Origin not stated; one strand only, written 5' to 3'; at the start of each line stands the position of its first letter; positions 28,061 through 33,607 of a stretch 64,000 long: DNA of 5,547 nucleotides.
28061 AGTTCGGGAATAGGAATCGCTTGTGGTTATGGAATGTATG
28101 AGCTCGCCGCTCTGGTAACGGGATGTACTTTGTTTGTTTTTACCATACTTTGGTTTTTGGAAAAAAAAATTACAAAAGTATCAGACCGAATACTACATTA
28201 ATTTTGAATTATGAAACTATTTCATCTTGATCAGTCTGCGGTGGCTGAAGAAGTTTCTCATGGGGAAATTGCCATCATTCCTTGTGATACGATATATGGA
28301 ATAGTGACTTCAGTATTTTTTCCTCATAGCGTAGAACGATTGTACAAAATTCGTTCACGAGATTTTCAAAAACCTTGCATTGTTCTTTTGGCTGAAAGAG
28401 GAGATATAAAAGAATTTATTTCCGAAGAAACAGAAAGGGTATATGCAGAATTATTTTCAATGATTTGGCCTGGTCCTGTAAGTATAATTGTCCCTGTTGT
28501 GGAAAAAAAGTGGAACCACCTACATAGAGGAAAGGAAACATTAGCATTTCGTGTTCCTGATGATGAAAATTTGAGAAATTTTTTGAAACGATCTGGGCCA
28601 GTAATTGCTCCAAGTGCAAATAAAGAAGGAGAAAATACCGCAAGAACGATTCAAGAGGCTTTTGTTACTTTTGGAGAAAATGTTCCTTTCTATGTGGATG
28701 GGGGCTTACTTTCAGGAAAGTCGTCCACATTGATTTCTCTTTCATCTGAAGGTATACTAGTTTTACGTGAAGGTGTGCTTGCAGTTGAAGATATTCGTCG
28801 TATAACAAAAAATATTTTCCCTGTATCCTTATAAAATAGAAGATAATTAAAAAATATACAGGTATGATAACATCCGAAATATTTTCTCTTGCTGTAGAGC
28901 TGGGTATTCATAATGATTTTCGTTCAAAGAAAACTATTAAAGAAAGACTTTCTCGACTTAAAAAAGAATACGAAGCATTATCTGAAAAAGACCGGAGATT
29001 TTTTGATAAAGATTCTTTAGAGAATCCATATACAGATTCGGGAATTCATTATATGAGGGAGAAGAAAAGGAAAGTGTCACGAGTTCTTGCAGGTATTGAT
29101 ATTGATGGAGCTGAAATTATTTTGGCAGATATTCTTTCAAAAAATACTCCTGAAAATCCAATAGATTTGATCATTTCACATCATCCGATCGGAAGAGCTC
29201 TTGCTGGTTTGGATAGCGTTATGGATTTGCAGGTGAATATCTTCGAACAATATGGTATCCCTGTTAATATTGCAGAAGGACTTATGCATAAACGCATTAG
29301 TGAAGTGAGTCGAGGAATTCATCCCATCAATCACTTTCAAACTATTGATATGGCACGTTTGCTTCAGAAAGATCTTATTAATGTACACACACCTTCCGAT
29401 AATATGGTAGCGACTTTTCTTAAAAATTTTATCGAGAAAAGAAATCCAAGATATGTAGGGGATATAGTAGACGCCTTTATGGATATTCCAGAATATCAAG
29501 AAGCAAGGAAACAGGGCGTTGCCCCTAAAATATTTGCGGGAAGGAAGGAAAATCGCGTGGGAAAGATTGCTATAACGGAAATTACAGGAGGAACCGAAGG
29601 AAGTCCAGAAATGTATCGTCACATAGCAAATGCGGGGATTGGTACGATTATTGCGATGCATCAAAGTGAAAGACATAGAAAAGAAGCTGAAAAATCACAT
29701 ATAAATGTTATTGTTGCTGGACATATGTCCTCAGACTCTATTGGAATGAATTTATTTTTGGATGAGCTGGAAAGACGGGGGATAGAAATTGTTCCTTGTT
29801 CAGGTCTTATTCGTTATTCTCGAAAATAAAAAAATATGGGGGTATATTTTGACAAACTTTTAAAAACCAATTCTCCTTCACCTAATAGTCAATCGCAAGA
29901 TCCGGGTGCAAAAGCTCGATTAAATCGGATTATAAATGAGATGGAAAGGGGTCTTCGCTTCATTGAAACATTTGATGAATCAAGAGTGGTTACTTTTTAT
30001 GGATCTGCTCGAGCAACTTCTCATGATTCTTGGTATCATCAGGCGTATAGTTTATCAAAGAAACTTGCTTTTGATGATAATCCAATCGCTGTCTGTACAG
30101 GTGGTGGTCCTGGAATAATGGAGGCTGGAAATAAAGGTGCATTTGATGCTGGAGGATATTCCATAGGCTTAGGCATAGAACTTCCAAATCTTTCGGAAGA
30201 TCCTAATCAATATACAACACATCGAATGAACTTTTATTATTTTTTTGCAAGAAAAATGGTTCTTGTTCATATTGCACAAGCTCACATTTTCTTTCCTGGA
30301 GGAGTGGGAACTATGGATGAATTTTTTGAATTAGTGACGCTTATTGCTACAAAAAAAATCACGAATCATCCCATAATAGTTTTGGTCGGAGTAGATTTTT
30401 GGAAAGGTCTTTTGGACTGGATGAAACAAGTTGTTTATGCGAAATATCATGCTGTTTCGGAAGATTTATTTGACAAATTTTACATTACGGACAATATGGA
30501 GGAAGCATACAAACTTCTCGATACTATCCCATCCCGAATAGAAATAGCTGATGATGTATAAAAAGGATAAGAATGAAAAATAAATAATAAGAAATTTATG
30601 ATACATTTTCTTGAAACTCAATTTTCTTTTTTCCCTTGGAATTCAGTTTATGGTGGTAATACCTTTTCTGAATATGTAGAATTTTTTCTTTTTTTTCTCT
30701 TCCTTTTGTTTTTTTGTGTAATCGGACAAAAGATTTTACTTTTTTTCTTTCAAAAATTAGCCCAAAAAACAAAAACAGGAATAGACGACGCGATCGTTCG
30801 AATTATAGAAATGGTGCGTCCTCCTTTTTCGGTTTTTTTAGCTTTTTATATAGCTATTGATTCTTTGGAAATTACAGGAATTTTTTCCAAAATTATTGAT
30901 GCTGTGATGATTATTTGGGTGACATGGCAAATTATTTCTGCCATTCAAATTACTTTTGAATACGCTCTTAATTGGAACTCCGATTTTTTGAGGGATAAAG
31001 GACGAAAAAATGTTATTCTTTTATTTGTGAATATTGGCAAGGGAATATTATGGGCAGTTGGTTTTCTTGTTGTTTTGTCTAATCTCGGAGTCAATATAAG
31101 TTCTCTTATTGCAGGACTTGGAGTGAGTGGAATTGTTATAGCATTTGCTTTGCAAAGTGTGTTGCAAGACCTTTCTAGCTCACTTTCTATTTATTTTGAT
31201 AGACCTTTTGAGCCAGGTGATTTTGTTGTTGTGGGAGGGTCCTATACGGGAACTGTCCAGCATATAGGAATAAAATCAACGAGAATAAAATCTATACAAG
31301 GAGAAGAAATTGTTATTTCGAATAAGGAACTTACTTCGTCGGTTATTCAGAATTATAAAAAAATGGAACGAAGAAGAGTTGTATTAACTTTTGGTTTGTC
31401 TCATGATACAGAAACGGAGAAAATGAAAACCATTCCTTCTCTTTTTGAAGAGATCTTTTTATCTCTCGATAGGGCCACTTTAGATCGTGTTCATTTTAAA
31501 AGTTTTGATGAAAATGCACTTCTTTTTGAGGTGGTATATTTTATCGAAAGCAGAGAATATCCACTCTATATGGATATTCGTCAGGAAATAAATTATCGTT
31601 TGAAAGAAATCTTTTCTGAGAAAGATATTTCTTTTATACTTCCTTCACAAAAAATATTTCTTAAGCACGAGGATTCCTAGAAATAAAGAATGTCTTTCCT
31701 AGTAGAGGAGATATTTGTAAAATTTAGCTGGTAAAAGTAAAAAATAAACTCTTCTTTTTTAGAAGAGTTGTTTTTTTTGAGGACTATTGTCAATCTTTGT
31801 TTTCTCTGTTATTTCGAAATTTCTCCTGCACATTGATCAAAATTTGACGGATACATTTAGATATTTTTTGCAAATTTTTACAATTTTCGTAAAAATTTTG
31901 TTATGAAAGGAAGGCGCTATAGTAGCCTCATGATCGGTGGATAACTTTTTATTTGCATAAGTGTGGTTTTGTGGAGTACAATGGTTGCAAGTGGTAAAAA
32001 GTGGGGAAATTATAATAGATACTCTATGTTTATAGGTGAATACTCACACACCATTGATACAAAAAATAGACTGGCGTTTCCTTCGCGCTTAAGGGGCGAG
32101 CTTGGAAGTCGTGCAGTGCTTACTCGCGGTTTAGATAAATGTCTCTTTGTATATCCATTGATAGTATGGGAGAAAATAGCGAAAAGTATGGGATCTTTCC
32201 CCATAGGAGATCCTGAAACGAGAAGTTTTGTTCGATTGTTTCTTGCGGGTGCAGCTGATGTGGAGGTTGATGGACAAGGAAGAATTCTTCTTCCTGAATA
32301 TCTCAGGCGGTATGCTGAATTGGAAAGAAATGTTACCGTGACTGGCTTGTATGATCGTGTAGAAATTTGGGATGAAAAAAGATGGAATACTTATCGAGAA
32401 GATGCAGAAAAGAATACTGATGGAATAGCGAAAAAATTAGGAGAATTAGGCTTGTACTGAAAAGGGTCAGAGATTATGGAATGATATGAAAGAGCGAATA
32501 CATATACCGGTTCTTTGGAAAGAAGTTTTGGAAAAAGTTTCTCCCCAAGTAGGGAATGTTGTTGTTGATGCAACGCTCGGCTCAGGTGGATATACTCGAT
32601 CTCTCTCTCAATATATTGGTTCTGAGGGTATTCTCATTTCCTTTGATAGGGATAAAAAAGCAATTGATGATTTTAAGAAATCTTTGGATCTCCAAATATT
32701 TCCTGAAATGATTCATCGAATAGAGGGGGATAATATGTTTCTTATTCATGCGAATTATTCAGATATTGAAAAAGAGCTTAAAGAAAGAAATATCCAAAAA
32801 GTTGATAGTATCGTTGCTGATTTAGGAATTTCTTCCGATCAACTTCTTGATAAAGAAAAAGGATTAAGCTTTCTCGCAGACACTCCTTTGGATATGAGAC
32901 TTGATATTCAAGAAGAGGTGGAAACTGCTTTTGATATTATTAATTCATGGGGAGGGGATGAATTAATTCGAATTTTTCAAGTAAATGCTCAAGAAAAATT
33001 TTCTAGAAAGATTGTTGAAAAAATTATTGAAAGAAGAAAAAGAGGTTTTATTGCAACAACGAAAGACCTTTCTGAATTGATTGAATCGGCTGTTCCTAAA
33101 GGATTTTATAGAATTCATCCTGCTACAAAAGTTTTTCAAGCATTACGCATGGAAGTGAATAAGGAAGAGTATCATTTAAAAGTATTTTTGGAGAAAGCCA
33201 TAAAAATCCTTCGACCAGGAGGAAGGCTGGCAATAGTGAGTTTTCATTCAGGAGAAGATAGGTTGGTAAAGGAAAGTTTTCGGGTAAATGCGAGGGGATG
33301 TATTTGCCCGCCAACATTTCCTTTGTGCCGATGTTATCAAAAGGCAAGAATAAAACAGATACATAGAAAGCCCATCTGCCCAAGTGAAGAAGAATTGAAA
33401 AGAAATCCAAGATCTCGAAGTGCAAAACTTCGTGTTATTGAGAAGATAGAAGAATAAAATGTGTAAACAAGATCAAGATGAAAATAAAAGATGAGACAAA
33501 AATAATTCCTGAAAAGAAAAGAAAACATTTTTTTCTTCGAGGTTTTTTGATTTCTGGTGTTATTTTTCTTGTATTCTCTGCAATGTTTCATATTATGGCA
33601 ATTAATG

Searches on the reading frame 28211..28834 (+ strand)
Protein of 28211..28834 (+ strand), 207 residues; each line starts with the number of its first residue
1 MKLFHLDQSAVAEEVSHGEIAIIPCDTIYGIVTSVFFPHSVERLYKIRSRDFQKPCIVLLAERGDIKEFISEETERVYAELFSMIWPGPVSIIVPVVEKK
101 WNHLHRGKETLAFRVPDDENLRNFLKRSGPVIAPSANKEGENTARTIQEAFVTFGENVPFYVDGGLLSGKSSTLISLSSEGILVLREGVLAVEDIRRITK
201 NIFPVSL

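Call 65: search_protein_families(library=pfam, proteins=[window:28211-28834:+], max_evalue=0.0001)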
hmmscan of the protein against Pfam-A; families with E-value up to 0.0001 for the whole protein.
window:28211-28834:+ (207 aa): 1 family
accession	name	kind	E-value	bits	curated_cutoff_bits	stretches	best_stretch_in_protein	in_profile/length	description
PF01300.24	Sua5_yciO_yrdC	-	9.3e-37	126.7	25.1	1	16-188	4-178/178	Telomere recombination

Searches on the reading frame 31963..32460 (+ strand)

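Call 18: search_protein_families(library=pfam, proteins=[window:31963-32460:+], max_evalue=0.001)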
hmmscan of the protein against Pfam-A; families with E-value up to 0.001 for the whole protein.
window:31963-32460:+ (165 aa): 1 family
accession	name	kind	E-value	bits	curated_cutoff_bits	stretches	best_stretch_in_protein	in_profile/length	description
PF02381.23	MraZ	-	6.1e-34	116.3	23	2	93-151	1-60/72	MraZ protein, putative antitoxin-like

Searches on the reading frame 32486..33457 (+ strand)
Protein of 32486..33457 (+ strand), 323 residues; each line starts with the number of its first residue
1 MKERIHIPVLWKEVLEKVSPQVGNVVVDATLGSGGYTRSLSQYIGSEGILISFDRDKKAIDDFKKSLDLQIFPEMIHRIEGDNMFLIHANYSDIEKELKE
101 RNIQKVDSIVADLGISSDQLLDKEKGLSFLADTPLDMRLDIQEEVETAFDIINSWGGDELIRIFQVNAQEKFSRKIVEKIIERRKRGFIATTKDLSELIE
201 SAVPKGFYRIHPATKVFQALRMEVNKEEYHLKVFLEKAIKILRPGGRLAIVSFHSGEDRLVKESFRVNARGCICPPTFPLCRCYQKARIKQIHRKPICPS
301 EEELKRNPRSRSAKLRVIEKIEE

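Call 18: search_protein_families(library=pfam, proteins=[window:32486-33457:+], max_evalue=0.001)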
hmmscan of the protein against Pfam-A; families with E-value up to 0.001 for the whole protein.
window:32486-33457:+ (323 aa): 1 family
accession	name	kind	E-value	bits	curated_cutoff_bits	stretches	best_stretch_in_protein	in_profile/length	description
PF01795.25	Methyltransf_5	-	1.8e-95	320.4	27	1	5-321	3-309/309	MraW methylase family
